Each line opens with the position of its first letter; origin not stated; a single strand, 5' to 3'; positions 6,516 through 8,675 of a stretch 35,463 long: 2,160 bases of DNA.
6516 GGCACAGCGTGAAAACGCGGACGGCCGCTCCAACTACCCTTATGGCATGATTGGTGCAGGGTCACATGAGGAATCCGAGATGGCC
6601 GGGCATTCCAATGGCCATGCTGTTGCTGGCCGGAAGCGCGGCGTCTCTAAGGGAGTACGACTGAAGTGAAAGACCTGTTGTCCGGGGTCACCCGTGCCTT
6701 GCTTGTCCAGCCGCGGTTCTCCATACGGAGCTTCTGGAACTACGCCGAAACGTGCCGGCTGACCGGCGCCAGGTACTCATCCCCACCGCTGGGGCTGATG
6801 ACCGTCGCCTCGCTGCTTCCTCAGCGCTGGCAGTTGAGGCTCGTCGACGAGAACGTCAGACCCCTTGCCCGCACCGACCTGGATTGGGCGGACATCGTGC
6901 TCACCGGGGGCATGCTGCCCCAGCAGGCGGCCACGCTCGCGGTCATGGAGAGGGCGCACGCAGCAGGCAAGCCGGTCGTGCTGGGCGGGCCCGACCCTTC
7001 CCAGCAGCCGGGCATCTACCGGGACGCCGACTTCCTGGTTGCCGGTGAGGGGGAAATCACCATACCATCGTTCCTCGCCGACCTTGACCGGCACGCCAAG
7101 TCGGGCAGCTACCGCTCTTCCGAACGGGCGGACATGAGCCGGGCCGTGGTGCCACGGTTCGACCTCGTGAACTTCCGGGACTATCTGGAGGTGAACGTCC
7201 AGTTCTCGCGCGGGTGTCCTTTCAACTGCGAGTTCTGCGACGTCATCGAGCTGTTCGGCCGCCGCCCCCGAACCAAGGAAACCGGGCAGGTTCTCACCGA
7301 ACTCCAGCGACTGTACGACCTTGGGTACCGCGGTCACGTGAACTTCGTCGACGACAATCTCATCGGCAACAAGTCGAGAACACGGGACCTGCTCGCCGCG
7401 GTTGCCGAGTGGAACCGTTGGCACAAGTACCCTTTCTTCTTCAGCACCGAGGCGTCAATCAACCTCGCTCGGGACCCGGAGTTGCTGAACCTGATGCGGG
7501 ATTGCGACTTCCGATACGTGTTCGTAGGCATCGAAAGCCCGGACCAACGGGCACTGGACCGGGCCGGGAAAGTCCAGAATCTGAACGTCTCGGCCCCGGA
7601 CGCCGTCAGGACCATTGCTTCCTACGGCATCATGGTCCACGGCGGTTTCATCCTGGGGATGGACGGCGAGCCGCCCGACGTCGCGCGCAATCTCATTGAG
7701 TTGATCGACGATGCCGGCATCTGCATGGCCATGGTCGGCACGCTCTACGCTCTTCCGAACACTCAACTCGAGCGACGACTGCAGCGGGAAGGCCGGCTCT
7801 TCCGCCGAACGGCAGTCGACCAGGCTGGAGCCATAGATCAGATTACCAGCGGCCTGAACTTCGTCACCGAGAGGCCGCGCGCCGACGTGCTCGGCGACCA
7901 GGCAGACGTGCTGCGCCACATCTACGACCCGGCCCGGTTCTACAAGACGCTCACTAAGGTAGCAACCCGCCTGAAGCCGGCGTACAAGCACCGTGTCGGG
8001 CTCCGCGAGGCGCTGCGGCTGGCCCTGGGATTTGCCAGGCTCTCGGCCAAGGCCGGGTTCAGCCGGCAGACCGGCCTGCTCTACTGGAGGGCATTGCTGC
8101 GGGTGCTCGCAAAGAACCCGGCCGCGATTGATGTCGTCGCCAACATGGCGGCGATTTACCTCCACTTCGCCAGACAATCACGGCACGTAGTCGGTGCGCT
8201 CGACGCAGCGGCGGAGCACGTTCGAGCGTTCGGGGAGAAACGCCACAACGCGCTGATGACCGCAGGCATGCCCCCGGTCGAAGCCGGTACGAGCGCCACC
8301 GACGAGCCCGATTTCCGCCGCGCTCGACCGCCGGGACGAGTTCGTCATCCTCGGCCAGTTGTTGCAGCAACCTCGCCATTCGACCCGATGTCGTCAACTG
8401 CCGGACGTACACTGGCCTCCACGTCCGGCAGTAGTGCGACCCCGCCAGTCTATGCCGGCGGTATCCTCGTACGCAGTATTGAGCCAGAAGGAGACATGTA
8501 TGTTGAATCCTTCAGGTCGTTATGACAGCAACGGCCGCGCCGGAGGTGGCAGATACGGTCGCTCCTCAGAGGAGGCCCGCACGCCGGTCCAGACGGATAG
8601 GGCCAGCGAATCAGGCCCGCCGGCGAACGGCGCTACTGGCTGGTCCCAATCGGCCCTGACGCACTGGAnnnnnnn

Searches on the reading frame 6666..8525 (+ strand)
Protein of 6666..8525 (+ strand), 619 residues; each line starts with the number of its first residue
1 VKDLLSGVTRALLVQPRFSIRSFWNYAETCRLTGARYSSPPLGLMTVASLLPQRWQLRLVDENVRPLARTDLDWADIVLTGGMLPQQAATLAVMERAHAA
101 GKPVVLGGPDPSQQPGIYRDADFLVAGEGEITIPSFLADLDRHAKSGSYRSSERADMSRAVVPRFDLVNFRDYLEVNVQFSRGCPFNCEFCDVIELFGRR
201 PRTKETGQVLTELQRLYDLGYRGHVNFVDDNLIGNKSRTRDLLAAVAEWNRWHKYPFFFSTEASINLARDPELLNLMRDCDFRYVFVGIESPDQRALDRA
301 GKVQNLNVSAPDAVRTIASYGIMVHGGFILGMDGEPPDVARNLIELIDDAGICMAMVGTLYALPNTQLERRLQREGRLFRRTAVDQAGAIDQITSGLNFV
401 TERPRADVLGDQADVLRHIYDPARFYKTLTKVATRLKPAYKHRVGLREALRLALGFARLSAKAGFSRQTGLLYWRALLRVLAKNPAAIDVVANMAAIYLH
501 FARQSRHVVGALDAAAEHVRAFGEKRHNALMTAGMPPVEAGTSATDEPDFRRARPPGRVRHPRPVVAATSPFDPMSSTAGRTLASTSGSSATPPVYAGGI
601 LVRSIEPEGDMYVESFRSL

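Call 11: search_protein_families(library=pfam, proteins=[window:6666-8525:+], max_evalue=0.01)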
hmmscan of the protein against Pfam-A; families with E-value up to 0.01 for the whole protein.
window:6666-8525:+ (619 aa): 3 families
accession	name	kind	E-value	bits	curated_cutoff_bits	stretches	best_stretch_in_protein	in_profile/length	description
PF13282.11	DUF4070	-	1.2e-20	74.5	22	1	366-509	1-139/144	Domain of unknown function (DUF4070)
PF04055.27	Radical_SAM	-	1.1e-14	55.3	29.5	1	179-346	2-165/166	Radical SAM superfamily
PF02310.24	B12-binding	-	8e-07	29.4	32.1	1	35-135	8-119/121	B12 binding domain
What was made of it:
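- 6666..8525 (+): B12-binding radical SAM / DUF4070 gene, the first gene of the operon that ends in stub B. Pfam (call 11).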

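Call 76: search_protein_families(library=ncbifam, proteins=[window:6666-8525:+], max_evalue=0.001)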
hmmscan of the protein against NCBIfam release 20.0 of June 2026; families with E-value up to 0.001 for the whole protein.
window:6666-8525:+ (619 aa): 15 families
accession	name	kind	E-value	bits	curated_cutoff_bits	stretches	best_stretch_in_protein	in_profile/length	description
TIGR04479.1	bcpD_PhpK_rSAM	subfamily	3.2e-22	78.6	600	1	176-351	242-410/504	PhpK family radical SAM P-methyltransferase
TIGR04013.1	B12_SAM_MJ_1487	hypoth_equivalog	1.2e-20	73.7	251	1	76-371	45-356/382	TIGR04013 family B12-binding domain/radical SAM domain-containing protein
TIGR04014.1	B12_SAM_MJ_0865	equivalog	1.4e-17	63.6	360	1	92-371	59-357/434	methyl-coenzyme M reductase glutamine C-methyltransferase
TIGR04072.2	rSAM_ladder_B12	equivalog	1.3e-15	57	360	1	99-380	96-380/443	lipid biosynthesis B12-binding/radical SAM protein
TIGR03471.1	HpnJ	equivalog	6.9e-15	54.9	577.6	1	177-388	199-405/472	hopanoid biosynthesis associated radical SAM protein HpnJ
TIGR02026.1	BchE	equivalog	5.8e-14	51.8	481.35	1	163-337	175-352/497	magnesium-protoporphyrin IX monomethyl ester anaerobic oxidative cyclase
TIGR04367.1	HpnR_B12_rSAM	equivalog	7.3e-13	47.9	650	1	177-324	188-327/490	hopanoid C-3 methylase HpnR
NF050148.1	rSAM_ApyD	equivalog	2.7e-11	42.6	750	1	177-347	201-363/645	RiPP biosynthesis radical SAM protein ApyD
TIGR03975.1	rSAM_ocin_1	subfamily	1.4e-10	40.3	281.85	1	75-347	129-427/606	RiPP maturation radical SAM C-methyltransferase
NF038361.1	rSAM_Sden_1168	equivalog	5.6e-10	38.4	575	1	177-368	284-469/560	Sden_1168 family B12-binding radical SAM P-methyltransferase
NF045585.1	rSAM_slr0320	equivalog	1.1e-09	37.4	775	1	171-306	231-364/511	photosystem II high light acclimation radical SAM protein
NF040542.1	rSAM_RCCLKC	equivalog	2.2e-07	30.4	450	1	177-329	182-329/423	arsinothricin biosynthesis radical SAM protein ArsL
NF033070.1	rSAM_AprD4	equivalog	1.7e-06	27.3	500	1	128-355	143-371/456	AprD4 family radical SAM diol-dehydratase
TIGR04295.1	B12_rSAM_oligo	hypoth_equivalog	1.8e-06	26.9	400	1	176-247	201-266/422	TIGR04295 family B12-binding domain-containing radical SAM protein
NF033712.0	B12_rSAM_KedN5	subfamily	0.00052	18.3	700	0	179-379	199-398/624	KedN5 family methylcobalamin-dependent radical SAM C-methyltransferase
